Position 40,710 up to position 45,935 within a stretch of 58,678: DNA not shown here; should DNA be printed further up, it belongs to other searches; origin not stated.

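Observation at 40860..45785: Giant chimeric envelope protein: pseudo-receiver + charged helix of about 550 aa + GT-C-like polytopic core + LGFP-like ectodomain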

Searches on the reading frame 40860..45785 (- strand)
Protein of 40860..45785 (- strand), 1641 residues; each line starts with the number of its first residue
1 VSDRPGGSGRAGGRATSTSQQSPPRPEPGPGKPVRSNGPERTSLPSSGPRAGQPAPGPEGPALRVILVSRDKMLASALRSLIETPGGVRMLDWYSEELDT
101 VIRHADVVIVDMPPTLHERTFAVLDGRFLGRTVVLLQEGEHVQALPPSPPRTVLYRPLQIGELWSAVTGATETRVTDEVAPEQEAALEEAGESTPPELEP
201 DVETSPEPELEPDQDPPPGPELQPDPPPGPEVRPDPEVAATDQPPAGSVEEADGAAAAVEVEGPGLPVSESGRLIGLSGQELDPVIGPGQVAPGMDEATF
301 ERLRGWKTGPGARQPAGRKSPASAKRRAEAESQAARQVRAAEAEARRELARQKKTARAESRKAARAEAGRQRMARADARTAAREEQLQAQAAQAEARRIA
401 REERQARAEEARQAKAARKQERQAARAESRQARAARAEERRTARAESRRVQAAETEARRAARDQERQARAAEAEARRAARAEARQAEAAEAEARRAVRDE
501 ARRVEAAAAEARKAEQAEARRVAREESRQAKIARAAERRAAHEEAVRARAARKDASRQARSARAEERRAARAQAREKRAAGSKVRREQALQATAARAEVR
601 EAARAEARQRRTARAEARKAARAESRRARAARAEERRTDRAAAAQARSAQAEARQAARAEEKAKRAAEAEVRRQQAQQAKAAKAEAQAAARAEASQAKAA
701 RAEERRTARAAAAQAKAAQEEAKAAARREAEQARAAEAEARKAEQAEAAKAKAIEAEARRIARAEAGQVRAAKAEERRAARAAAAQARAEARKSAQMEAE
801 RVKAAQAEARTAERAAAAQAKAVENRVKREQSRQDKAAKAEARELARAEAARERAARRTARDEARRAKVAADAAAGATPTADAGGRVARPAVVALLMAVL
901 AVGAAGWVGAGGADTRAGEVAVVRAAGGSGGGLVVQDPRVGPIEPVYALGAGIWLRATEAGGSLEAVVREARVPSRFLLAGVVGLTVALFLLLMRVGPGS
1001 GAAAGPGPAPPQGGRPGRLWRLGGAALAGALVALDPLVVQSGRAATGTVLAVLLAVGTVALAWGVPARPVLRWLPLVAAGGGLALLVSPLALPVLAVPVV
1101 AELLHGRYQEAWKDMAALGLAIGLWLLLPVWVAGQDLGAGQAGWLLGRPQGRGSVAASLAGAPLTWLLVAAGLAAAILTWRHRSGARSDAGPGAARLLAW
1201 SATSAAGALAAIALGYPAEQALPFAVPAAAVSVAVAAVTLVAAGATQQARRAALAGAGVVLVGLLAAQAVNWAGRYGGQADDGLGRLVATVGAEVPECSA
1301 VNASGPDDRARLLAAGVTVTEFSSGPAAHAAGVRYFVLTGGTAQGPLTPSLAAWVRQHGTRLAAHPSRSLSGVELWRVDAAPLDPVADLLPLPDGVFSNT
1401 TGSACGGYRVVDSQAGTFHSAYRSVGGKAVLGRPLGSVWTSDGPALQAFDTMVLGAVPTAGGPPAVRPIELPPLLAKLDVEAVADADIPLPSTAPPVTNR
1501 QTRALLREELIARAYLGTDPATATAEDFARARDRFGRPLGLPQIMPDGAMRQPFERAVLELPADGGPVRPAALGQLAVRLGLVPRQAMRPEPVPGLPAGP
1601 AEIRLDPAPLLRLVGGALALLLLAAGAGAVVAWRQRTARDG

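Call 6: search_protein_families(library=pfam, proteins=[window:40860-45785:-], max_evalue=0.1)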
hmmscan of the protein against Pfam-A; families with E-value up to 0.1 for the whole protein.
window:40860-45785:- (1641 aa): 0 families

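Call 8: search_protein_families(library=ncbifam, proteins=[window:40860-45785:-], max_evalue=1)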
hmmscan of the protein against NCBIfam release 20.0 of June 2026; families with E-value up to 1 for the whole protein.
window:40860-45785:- (1641 aa): 0 families
